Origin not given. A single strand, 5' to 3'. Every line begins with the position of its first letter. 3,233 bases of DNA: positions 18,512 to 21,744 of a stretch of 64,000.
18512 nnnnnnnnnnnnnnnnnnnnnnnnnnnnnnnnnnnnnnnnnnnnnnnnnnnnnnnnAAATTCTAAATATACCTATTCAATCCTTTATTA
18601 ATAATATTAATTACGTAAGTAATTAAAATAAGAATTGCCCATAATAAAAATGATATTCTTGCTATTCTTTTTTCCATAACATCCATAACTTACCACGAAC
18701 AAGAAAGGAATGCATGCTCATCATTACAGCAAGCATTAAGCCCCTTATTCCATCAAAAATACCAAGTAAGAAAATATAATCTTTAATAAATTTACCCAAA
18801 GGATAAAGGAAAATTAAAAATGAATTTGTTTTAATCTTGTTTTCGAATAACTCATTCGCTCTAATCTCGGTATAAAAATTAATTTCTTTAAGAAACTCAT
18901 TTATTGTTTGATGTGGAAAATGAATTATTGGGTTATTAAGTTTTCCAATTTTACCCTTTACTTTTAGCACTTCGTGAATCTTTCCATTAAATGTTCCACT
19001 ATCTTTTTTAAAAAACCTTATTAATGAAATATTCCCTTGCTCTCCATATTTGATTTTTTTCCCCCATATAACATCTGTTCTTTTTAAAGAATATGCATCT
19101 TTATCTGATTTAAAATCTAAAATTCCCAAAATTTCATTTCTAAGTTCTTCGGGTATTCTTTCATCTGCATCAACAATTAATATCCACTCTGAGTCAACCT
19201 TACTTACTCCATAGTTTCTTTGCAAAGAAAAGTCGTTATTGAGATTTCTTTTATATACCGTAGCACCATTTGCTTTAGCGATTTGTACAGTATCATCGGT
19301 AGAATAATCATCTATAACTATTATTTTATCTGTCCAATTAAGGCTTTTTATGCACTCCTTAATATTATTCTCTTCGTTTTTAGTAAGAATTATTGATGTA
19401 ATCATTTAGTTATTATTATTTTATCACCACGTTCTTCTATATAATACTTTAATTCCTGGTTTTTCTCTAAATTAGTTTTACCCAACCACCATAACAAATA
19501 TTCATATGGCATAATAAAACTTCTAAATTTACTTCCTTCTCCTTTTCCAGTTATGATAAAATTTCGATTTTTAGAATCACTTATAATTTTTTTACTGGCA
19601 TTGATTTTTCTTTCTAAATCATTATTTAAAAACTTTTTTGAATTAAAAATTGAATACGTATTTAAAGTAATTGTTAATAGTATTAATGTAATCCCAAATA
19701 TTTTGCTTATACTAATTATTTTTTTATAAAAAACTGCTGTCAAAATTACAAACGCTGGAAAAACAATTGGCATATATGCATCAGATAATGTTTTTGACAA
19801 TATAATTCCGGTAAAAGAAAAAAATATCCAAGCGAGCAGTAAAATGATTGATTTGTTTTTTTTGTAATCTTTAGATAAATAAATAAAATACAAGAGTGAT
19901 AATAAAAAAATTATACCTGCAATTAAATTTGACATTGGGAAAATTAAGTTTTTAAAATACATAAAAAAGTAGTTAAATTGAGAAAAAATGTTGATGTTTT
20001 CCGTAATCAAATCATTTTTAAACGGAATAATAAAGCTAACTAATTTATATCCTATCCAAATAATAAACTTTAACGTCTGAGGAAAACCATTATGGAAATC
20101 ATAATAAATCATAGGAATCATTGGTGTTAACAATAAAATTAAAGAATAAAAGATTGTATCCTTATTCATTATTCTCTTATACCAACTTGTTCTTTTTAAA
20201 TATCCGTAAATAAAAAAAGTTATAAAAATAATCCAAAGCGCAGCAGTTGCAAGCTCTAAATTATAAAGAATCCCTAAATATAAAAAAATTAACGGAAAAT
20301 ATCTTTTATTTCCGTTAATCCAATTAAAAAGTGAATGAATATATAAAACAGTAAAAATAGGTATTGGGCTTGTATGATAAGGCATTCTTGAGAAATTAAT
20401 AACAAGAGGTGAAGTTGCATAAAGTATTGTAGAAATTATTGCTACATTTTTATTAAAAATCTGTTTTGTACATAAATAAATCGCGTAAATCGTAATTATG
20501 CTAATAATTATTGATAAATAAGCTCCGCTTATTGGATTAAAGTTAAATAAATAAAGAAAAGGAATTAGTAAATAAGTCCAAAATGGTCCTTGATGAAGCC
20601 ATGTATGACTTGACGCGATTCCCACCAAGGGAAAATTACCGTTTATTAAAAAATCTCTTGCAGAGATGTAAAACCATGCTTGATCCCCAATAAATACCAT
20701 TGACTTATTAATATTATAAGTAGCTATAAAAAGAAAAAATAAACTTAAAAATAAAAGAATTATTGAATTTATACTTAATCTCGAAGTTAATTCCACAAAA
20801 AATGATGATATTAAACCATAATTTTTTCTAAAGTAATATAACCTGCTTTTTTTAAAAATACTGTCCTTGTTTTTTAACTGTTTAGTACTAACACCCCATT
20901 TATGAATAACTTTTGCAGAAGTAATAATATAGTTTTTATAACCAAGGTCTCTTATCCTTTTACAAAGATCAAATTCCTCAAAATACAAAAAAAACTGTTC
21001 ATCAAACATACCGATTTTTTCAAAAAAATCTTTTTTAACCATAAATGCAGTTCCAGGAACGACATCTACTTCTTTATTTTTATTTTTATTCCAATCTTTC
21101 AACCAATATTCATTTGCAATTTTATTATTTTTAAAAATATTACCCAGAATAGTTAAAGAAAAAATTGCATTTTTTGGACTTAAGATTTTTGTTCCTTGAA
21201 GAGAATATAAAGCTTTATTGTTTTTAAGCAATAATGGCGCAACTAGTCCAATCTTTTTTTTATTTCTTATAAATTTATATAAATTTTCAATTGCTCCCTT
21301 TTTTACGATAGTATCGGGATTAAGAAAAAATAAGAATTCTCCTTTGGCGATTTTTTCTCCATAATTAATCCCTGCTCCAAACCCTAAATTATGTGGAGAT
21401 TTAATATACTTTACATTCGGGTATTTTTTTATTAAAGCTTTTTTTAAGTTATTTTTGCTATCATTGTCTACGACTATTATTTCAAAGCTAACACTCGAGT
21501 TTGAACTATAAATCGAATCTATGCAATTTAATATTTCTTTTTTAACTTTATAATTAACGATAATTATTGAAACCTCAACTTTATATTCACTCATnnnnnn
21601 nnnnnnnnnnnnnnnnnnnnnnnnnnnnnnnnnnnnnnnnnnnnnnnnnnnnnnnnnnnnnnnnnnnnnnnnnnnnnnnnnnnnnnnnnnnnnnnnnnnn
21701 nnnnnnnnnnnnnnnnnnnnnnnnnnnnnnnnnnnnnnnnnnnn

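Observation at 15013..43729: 28.6-kb tRNA-bounded island of surface glycoconjugate biosynthesis and methylation genes between two conserved core blocks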

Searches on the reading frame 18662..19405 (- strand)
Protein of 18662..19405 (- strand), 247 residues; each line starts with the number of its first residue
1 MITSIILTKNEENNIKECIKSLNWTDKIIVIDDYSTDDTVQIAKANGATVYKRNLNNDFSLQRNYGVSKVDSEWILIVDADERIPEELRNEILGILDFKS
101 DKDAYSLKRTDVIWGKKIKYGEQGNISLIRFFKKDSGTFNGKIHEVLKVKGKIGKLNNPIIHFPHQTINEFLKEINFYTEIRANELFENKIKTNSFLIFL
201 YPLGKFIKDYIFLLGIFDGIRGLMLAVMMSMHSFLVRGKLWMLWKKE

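Call 5: search_protein_families(library=pfam, proteins=[window:18662-19405:-], max_evalue=0.01)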
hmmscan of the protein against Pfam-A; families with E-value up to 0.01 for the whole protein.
window:18662-19405:- (247 aa): 3 families
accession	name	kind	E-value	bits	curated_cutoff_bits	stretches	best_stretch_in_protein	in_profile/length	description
PF00535.33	Glycos_transf_2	-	9.4e-19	68.4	23.3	1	5-97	3-104/168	Glycosyl transferase family 2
PF10111.15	Glyco_tranf_2_2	-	6.9e-06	26.2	27.3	1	5-88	3-98/276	Glycosyltransferase like family 2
PF13704.12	Glyco_tranf_2_4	-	0.0014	19.5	27.5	1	10-82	2-82/98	Glycosyl transferase family 2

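Call 23: search_protein_families(library=ncbifam, proteins=[window:18662-19405:-], max_evalue=0.001)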
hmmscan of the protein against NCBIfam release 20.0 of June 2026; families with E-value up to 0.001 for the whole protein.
window:18662-19405:- (247 aa): 7 families
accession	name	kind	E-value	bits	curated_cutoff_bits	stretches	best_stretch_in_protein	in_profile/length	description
TIGR04195.1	S_glycosyl_SunS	equivalog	2.9e-15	56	350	1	2-87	59-146/421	SunS family peptide S-glycosyltransferase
TIGR04283.1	glyco_like_mftF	equivalog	8.6e-12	45.1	182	1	5-100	4-101/221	TIGR04283 family arsenosugar biosynthesis glycosyltransferase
TIGR04182.1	glyco_TIGR04182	equivalog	3.4e-09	36.5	325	1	3-84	3-85/293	S-layer glycoprotein N-glycosyltransferase AglJ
NF007482.0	PRK10073.1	equivalog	1.6e-06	27.3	423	1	5-95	11-109/334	glycosyltransferase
NF010496.0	PRK13915.1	equivalog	1.8e-06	27.3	262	1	5-54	36-92/307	glucosyl-3-phosphoglycerate synthase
NF041875.1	EPS_EpsD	equivalog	0.00039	19.9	370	1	8-89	7-97/325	exopolysaccharide biosynthesis glycosyltransferase EpsD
NF045692.1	OglycostaseCruG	equivalog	0.0005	19.1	600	0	3-89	44-145/386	2'-O-glycosyltransferase CruG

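Call 73: search_solved_structures(query=window:18662-19405:-, max_evalue=0.001)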
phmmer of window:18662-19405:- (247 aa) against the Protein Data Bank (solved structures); distinct sequences matched with E-value up to 0.001: 5.
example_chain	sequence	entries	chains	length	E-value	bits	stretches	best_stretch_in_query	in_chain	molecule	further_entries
22ao_A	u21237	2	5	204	1.2e-18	70.9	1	2-156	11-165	GmaR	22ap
7msn_A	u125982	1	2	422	6.8e-12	48.8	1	2-94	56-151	SPbeta prophage-derived glycosyltransferase SunS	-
7msp_A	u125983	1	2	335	2.7e-11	46.8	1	2-94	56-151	SPbeta prophage-derived glycosyltransferase SunS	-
7msk_A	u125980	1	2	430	9.2e-10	41.8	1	2-85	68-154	Glyco_trans_2-like domain-containing protein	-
5tze_C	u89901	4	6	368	0.00089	22.2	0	5-98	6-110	Glycosyl transferase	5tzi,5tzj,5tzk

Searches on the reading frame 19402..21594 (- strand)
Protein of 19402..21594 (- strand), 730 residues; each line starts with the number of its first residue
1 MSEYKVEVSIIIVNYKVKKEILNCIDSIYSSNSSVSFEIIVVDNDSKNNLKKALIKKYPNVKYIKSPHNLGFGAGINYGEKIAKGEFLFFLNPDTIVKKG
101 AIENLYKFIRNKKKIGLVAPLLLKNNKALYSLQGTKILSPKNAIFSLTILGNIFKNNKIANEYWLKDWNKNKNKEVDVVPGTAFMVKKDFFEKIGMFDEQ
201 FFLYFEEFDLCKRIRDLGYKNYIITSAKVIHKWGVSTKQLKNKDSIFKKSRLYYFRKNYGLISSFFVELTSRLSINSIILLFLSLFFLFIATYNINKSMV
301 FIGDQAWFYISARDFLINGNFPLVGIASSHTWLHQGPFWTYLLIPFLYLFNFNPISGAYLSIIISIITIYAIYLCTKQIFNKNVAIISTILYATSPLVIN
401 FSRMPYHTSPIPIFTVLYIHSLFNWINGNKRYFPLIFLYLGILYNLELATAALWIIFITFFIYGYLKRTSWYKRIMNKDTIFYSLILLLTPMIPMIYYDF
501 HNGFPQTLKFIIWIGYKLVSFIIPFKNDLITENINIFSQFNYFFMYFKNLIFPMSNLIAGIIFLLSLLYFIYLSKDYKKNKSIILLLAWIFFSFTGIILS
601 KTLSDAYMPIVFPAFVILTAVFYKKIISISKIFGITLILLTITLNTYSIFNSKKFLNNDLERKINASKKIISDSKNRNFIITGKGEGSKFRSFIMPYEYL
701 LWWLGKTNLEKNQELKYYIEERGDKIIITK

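Call 5: search_protein_families(library=pfam, proteins=[window:19402-21594:-], max_evalue=0.01)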
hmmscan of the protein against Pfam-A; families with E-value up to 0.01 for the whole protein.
window:19402-21594:- (730 aa): 4 families
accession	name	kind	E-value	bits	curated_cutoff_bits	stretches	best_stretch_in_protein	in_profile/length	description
PF00535.33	Glycos_transf_2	-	4.1e-22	79.3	23.3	1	9-193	1-166/168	Glycosyl transferase family 2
PF13231.12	PMT_2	-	1.6e-10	41.9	26.1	1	335-496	2-158/160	Dolichyl-phosphate-mannose-protein mannosyltransferase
PF13641.12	Glyco_tranf_2_3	-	1.6e-07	32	27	1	8-230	3-210/230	Glycosyltransferase like family 2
PF13712.12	Glyco_tranf_2_5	-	3.1e-06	27.5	27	1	74-239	43-198/210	Glycosyltransferase like family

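Call 23: search_protein_families(library=ncbifam, proteins=[window:19402-21594:-], max_evalue=0.001)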
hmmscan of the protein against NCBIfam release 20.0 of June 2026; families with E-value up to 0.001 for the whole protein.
window:19402-21594:- (730 aa): 12 families
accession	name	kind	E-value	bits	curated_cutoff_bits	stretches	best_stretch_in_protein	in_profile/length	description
TIGR04283.1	glyco_like_mftF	equivalog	1.1e-17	64.3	182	2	8-130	1-118/221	TIGR04283 family arsenosugar biosynthesis glycosyltransferase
TIGR01556.1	rhamnosyltran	subfamily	4.9e-15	55.5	200.55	1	33-296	18-268/281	rhamnosyltransferase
TIGR03965.1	mycofact_glyco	equivalog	7.6e-13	48.1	280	1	6-124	74-193/467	mycofactocin biosynthesis glycosyltransferase MftF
NF038299.1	EPS_HpsN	equivalog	2.9e-11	42.9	425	1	7-232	2-221/317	hormogonium polysaccharide biosynthesis glycosyltransferase HpsN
NF007482.0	PRK10073.1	equivalog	1.3e-08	34.3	423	1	2-108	2-109/334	glycosyltransferase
TIGR03937.1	PgaC_IcaA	equivalog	7e-08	31.8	422.3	1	7-118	46-159/407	poly-beta-1,6-N-acetyl-D-glucosamine synthase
NF047683.1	TeichurnBiosyTuaG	equivalog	7.3e-07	29.1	400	1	1-113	1-115/252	teichuronic acid biosynthesis protein TuaG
NF038302.1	EPS_HpsE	equivalog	1.7e-06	27.3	300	1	7-118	2-120/307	hormogonium polysaccharide biosynthesis glycosyltransferase HpsE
NF041875.1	EPS_EpsD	equivalog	1.9e-06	27.5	370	1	8-111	1-106/325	exopolysaccharide biosynthesis glycosyltransferase EpsD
TIGR04009.1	wcaE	equivalog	3.3e-06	26.6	369.2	1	8-119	3-117/248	colanic acid biosynthesis glycosyltransferase WcaE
NF050113.1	gal_furan_GlfT1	equivalog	1.2e-05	24.7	330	1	10-88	3-82/290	galactofuranosyltransferase GlfT1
NF053739.1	GlytfEpsEBac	equivalog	0.00029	19.9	450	1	7-124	2-122/265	glycosyltransferase EpsE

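Call 61: find_homologous_proteins(query=window:19402-21594:-, max_evalue=1e-10)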
Query window:19402-21594:- (730 aa): 1567 proteins with E <= 1e-10 among 8000 candidates; the best 120 are listed.
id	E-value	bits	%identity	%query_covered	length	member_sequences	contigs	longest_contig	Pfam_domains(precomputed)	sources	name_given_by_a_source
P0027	0.0e+0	1596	100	100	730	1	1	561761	PF13641.13,PF00535.33,PF13231.13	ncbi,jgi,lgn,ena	-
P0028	0.0e+0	1314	79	100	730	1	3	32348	PF13641.13,PF00535.33,PF13231.13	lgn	-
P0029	1.5e-235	802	52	99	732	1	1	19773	PF13641.13,PF00535.33,PF13231.13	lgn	-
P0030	3.8e-230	784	51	99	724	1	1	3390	PF10111.15,PF13641.13,PF00535.33,PF13231.13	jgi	jgi:GT2 family glycosyltransferase/4-amino-4-deoxy-L-arabinose transferase-like glycosyltransferase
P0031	4.8e-219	748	48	100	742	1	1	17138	PF10111.15,PF13641.13,PF00535.33,PF13231.13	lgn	-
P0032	9.5e-212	723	48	100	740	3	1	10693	PF10111.15,PF13641.13,PF00535.33,PF13231.13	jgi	-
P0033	2.9e-211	722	48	100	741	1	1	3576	PF13641.13,PF00535.33,PF13231.13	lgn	-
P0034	8.3e-211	720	46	99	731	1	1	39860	PF13641.13,PF00535.33,PF13231.13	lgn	-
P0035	4.0e-210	718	47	99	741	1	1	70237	PF10111.15,PF13641.13,PF00535.33,PF13231.13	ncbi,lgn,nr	ncbi:MAG: glycosyltransferase [Candidatus Levybacteria bacterium]|nr:glycosyltransferase [Candidatus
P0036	6.9e-208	711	47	99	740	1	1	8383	PF10111.15,PF13641.13,PF00535.33,PF13231.13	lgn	-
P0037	8.7e-208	710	48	98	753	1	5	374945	PF10111.15,PF13641.13,PF00535.33,PF13231.13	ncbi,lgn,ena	ncbi:MAG: glycosyltransferase [Patescibacteria group bacterium]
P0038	5.8e-207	708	46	100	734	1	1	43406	PF10111.15,PF13641.13,PF00535.33,PF13231.13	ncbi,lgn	-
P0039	8.2e-207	707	48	99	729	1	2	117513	PF10111.15,PF00535.33,PF13231.13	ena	-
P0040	9.5e-207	707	47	99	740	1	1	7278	PF10111.15,PF13641.13,PF00535.33,PF13231.13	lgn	-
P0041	1.7e-206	706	47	99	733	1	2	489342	PF10111.15,PF13641.13,PF00535.33,PF13231.13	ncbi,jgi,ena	-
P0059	4.2e-201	688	47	99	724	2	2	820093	PF10111.15,PF13641.13,PF00535.33,PF13231.13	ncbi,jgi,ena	-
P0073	9.9e-199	680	44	99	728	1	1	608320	PF10111.15,PF00535.33,PF13231.13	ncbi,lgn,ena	-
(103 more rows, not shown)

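Call 69: find_encoding_contigs(protein=P0059, flank=10000, max_places=1)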
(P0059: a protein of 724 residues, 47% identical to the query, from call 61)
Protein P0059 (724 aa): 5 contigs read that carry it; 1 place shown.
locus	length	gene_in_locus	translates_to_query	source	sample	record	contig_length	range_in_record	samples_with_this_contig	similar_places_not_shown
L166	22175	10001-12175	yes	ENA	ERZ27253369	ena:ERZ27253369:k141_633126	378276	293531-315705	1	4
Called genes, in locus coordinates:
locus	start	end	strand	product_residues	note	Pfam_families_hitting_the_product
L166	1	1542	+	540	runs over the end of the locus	PF13231:PMT_2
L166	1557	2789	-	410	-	PF08421:Methyltransf_13, PF13489:Methyltransf_23, PF08241:Methyltransf_11 (weak), PF08242:Methyltransf_12 (weak), PF08484:Methyltransf_14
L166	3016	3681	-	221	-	PF00923:TAL_FSA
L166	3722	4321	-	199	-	PF00702:Hydrolase (faint), PF13419:HAD_2 (weak), PF13242:Hydrolase_like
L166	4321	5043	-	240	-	PF00483:NTP_transferase, PF12804:NTP_transf_3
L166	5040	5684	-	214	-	PF13580:SIS_2, PF01380:SIS (faint)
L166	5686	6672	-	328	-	PF00288:GHMP_kinases_N, PF08544:GHMP_kinases_C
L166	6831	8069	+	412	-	PF01943:Polysacc_synt, PF13440:Polysacc_synt_3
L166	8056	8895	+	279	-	PF02353:CMAS, PF01209:Ubie_methyltran, PF05175:MTS, PF13489:Methyltransf_23, PF08241:Methyltransf_11, PF08242:Methyltransf_12, PF13649:Methyltransf_25, PF13847:Methyltransf_31, +5 more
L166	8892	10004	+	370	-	PF13439:Glyco_transf_4, PF00534:Glycos_transf_1, PF13524:Glyco_trans_1_2 (weak), PF13692:Glyco_trans_1_4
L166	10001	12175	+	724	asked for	PF00535:Glycos_transf_2, PF10111:Glyco_tranf_2_2 (weak), PF13641:Glyco_tranf_2_3, PF13231:PMT_2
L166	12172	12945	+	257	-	PF00535:Glycos_transf_2, PF10111:Glyco_tranf_2_2 (weak)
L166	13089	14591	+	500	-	-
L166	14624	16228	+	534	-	PF13231:PMT_2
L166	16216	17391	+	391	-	PF04932:Wzy_C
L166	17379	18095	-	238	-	PF12733:Cadherin-like (faint), PF09136:Glucodextran_B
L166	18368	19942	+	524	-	PF00215:OMPdecase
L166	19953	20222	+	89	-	-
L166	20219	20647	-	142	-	PF02823:ATP-synt_DE_N, PF00401:ATP-synt_DE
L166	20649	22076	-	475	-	PF02874:ATP-synt_ab_N, PF00006:ATP-synt_ab, PF22919:ATP-synt_VA_C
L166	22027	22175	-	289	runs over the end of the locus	PF00231:ATP-synt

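Call 70: find_encoding_contigs(protein=P0073, flank=10000, max_places=1)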
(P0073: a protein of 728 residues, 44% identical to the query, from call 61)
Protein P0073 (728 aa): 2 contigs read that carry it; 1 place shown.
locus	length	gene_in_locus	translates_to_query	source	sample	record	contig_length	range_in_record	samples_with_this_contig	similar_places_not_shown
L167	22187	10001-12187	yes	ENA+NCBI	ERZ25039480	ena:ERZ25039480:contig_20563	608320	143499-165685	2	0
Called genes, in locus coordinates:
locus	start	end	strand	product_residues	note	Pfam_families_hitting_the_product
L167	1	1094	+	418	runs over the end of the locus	PF08421:Methyltransf_13, PF13489:Methyltransf_23, PF08484:Methyltransf_14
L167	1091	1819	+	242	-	PF00535:Glycos_transf_2, PF10111:Glyco_tranf_2_2 (weak)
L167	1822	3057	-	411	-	PF01210:NAD_Gly3P_dh_N (faint), PF03446:NAD_binding_2, PF03721:UDPG_MGDP_dh_N, PF03807:F420_oxidored (faint), PF00984:UDPG_MGDP_dh, PF03720:UDPG_MGDP_dh_C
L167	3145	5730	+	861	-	PF00535:Glycos_transf_2, PF10111:Glyco_tranf_2_2 (weak), PF13641:Glyco_tranf_2_3, PF13506:Glyco_transf_21 (weak), PF02366:PMT, PF13231:PMT_2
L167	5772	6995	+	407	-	PF01943:Polysacc_synt, PF13440:Polysacc_synt_3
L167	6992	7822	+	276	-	PF01209:Ubie_methyltran, PF03848:TehB, PF02353:CMAS, PF05175:MTS, PF13489:Methyltransf_23, PF08241:Methyltransf_11, PF08242:Methyltransf_12, PF13649:Methyltransf_25, +4 more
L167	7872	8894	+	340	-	PF01073:3Beta_HSD, PF01370:Epimerase, PF02719:Polysacc_synt_2, PF04321:RmlD_sub_bind (weak), PF07993:NAD_binding_4, PF16363:GDP_Man_Dehyd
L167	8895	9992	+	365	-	PF13439:Glyco_transf_4, PF13692:Glyco_trans_1_4, PF13524:Glyco_trans_1_2, PF20706:GT4-conflict (weak), PF00534:Glycos_transf_1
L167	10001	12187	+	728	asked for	PF00535:Glycos_transf_2, PF10111:Glyco_tranf_2_2, PF13231:PMT_2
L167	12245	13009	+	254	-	PF00535:Glycos_transf_2, PF10111:Glyco_tranf_2_2 (weak)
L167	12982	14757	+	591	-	-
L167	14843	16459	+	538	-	PF13231:PMT_2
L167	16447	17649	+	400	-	PF04932:Wzy_C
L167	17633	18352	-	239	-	PF19077:Big_13 (faint), PF09136:Glucodextran_B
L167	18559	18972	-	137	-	PF02823:ATP-synt_DE_N, PF00401:ATP-synt_DE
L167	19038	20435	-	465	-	PF02874:ATP-synt_ab_N, PF00006:ATP-synt_ab, PF22919:ATP-synt_VA_C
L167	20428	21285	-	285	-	PF00231:ATP-synt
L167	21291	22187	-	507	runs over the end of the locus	PF02874:ATP-synt_ab_N, PF00006:ATP-synt_ab, PF00306:ATP-synt_ab_C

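Call 80: search_protein_families(library=pfam, proteins=[L166:13089-14591:+, L167:12982-14757:+], max_evalue=0.01)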
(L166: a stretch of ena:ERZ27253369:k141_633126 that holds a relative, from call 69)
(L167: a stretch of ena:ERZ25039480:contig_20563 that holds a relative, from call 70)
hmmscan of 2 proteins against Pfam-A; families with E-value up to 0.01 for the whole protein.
L166:13089-14591:+ (500 aa): 0 families

L167:12982-14757:+ (591 aa): 0 families
